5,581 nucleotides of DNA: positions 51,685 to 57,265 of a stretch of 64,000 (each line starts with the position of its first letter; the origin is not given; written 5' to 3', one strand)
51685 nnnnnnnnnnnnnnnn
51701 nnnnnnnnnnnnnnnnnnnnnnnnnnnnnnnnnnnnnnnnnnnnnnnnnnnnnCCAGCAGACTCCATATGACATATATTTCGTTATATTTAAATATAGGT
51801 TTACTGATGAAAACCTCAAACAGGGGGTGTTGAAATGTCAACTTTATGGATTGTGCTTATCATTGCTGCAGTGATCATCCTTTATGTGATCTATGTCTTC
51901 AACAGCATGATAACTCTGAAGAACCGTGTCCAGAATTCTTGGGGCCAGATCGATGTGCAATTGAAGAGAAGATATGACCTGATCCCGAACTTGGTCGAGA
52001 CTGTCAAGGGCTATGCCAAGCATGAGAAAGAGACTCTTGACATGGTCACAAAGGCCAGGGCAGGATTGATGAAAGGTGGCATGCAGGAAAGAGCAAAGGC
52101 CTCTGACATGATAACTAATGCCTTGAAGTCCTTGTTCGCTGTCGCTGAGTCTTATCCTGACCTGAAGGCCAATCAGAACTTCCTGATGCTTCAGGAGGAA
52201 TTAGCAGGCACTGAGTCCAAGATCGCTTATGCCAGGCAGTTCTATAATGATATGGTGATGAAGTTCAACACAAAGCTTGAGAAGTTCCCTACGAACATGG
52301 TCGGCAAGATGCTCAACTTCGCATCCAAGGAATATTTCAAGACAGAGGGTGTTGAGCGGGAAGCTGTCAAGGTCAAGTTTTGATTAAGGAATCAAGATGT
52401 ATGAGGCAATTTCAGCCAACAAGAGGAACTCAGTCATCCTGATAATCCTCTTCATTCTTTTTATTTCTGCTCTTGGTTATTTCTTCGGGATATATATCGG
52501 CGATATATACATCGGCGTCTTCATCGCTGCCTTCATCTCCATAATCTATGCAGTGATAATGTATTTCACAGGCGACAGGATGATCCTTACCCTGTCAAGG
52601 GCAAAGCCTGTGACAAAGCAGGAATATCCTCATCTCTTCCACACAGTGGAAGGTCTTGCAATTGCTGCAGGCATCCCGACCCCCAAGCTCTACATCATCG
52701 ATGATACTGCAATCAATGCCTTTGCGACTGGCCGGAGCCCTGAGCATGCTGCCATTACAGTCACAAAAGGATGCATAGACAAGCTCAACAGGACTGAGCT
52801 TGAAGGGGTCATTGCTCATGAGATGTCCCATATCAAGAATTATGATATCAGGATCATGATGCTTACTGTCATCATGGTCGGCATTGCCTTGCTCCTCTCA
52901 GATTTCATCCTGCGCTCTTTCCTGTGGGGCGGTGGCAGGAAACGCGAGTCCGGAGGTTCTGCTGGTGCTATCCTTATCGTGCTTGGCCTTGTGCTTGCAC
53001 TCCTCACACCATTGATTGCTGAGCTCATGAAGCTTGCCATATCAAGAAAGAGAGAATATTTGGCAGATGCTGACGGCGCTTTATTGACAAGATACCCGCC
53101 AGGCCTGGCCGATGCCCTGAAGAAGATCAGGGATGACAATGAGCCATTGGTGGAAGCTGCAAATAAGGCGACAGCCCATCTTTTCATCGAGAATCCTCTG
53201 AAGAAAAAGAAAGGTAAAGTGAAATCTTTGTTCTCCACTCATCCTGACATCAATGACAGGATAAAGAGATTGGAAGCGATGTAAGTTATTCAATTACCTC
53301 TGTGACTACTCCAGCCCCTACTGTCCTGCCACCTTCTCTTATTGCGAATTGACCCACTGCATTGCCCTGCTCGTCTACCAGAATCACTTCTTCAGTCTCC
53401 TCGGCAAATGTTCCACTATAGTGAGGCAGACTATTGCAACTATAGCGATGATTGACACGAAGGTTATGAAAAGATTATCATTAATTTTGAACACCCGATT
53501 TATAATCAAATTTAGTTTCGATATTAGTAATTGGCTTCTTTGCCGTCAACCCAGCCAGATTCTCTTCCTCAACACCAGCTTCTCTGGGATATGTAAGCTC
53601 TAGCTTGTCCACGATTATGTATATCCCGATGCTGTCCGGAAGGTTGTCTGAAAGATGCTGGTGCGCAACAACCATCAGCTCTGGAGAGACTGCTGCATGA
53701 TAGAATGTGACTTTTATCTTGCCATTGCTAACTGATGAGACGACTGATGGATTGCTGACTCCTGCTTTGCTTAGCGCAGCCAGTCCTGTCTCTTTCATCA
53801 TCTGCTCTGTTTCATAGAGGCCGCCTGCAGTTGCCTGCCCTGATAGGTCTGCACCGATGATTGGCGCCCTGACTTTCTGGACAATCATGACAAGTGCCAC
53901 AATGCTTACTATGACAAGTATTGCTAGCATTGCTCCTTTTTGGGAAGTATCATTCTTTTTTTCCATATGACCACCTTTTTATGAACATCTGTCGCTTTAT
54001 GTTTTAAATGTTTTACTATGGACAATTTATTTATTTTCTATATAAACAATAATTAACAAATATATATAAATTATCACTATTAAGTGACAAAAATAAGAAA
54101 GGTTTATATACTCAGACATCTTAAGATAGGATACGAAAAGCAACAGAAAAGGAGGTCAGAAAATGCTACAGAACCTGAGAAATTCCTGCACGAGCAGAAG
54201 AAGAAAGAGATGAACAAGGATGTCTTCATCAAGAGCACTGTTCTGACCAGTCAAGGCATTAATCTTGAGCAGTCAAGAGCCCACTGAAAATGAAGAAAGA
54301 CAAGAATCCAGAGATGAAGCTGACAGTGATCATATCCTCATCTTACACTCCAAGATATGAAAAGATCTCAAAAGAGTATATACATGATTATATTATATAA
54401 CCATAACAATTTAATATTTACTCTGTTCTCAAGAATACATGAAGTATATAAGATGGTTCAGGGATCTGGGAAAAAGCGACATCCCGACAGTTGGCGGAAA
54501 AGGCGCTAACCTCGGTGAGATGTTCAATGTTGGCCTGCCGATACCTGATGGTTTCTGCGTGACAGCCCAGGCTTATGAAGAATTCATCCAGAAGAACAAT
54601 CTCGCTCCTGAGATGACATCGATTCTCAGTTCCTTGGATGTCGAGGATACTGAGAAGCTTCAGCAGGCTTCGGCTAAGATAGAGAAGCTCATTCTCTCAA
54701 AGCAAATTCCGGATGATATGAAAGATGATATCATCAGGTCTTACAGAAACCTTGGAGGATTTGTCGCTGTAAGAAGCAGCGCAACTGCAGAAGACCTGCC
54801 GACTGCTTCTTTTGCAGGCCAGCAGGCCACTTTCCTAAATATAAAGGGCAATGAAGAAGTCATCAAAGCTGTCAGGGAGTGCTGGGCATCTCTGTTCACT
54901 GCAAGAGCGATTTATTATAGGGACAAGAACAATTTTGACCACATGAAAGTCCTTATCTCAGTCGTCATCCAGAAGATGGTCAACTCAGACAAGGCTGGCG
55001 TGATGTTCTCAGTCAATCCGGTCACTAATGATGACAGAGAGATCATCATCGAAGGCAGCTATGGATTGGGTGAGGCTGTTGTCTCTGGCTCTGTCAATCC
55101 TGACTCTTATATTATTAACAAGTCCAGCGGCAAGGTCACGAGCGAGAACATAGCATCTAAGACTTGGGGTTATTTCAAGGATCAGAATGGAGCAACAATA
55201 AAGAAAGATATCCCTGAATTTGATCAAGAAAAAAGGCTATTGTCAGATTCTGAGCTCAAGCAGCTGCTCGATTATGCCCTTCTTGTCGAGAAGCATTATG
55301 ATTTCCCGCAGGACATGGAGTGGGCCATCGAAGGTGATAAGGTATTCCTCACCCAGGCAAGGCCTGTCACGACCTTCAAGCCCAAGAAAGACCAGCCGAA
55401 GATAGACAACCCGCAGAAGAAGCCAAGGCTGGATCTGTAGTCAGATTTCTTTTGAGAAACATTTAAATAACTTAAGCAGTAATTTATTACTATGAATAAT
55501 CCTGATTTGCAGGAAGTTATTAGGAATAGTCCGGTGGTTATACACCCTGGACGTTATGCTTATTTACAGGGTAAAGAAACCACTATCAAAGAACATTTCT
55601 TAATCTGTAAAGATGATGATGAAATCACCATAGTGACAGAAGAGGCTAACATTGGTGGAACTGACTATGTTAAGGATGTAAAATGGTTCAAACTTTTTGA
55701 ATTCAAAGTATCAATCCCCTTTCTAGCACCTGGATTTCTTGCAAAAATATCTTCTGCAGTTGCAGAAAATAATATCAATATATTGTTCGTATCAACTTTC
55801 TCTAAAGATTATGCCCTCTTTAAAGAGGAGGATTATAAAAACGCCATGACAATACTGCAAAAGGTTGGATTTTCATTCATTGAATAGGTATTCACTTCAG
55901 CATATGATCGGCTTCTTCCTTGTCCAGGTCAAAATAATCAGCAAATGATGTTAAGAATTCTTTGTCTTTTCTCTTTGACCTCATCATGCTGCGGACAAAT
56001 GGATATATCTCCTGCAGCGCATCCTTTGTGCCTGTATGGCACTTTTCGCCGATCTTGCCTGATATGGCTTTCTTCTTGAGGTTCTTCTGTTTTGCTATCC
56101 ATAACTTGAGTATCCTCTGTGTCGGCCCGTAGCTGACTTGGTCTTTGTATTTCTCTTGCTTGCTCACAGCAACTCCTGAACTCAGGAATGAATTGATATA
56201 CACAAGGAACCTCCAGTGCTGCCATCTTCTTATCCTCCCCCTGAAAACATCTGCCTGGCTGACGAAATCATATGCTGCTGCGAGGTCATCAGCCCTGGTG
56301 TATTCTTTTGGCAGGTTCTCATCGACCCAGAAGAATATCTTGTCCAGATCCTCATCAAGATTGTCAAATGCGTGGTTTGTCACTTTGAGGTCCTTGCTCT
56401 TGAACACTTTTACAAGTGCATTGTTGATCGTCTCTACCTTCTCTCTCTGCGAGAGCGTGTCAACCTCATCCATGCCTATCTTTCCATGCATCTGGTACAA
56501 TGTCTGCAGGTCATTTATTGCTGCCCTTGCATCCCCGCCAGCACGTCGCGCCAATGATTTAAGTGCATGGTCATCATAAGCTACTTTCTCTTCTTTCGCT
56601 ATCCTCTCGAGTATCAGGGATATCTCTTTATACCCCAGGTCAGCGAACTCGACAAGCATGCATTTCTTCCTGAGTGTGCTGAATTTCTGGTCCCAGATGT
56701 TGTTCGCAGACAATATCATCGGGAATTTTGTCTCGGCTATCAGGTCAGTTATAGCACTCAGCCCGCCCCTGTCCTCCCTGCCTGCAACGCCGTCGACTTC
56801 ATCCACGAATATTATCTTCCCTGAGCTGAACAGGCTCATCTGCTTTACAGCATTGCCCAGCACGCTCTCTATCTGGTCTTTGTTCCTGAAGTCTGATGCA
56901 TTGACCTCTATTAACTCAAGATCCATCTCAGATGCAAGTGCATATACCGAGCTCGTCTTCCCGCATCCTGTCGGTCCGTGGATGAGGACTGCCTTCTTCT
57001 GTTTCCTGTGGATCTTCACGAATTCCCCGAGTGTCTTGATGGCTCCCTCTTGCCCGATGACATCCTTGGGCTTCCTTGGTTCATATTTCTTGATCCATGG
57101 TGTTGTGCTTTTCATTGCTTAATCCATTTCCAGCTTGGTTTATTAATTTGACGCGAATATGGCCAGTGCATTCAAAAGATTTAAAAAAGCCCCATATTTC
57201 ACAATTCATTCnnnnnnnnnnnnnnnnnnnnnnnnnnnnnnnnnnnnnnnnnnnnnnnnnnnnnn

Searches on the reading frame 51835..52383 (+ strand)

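Call 67: search_protein_families(library=pfam, proteins=[window:51835-52383:+], max_evalue=0.001)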
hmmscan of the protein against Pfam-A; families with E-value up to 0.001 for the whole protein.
window:51835-52383:+ (182 aa): 1 family
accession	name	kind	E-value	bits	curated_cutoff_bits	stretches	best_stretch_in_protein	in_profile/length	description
PF04011.17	LemA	-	6e-61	205.1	26.2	1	35-182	1-149/149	LemA family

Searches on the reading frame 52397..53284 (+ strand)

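Call 67: search_protein_families(library=pfam, proteins=[window:52397-53284:+], max_evalue=0.001)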
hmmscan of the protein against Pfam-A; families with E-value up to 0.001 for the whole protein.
window:52397-53284:+ (295 aa): 1 family
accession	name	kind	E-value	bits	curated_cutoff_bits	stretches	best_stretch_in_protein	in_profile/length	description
PF01435.24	Peptidase_M48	-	1.7e-30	106.7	20.3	1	79-294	6-184/186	Peptidase family M48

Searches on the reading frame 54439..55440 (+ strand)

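Call 67: search_protein_families(library=pfam, proteins=[window:54439-55440:+], max_evalue=0.001)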
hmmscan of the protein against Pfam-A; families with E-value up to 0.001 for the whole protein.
window:54439-55440:+ (333 aa): 1 family
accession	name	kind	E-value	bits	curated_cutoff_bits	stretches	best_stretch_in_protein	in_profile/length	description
PF01326.24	PPDK_N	-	2e-113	379.4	27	1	16-324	2-323/328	Pyruvate phosphate dikinase, AMP/ATP-binding domain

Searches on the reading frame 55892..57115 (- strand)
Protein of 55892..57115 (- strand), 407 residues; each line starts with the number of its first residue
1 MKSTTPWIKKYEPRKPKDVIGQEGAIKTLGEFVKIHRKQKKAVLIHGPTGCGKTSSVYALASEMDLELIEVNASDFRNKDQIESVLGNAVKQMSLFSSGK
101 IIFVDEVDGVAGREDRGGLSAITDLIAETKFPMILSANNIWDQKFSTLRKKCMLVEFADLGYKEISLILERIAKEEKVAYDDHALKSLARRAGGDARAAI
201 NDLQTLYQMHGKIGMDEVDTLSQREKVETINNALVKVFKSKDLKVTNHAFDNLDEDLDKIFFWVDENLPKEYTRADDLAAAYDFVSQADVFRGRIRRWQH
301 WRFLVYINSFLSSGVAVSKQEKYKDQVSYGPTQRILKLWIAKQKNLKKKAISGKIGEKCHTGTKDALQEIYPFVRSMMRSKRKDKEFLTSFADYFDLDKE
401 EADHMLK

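Call 67: search_protein_families(library=pfam, proteins=[window:55892-57115:-], max_evalue=0.001)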
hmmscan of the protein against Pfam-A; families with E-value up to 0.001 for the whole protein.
window:55892-57115:- (407 aa): 13 families
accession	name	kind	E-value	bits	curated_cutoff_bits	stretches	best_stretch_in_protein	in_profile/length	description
PF00004.35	AAA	-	1.1e-16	61.9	21.2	1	43-140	1-111/131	ATPase family associated with various cellular activities (AAA)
PF03215.21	Rad17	-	6.7e-09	36.4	23.8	1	5-96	7-102/186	Rad17 P-loop domain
PF13173.12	AAA_14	-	4.3e-06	27.2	27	1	40-112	2-76/129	AAA domain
PF05496.18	RuvB_N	-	5.5e-06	26.7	27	1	13-109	3-95/159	Holliday junction DNA helicase RuvB P-loop domain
PF21960.2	RCF1-5-like_lid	-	7.5e-06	26.2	27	1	168-206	2-41/43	RCF1/5-like, AAA+ ATPase lid domain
PF16193.11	AAA_assoc_2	-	2e-05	25.2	34.3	1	175-224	2-57/81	AAA C-terminal domain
PF13401.12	AAA_22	-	6e-05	23.8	27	0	38-83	3-51/130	AAA domain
PF12775.13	AAA_7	-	7e-05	22.9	25.8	1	32-88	25-84/181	P-loop containing dynein motor region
PF05673.19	DUF815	-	0.00022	20.9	23.8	1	8-96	19-112/249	Protein of unknown function (DUF815)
PF22608.2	DNAX_ATPase_lid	-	0.00024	21.3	27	1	165-199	2-36/49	DNA polymerase III clamp loader subunit, ATPase lid domain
PF06068.19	TIP49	-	0.0004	20.1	23.8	1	16-76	23-88/347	TIP49 P-loop domain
PF13191.12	AAA_16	-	0.00049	21.1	32.6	0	19-64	2-48/167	AAA ATPase domain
PF25361.1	AAA_lid_RFC1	-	0.0009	19.1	34.9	0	164-217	3-56/59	RFC1-like, AAA+ ATPase lid domain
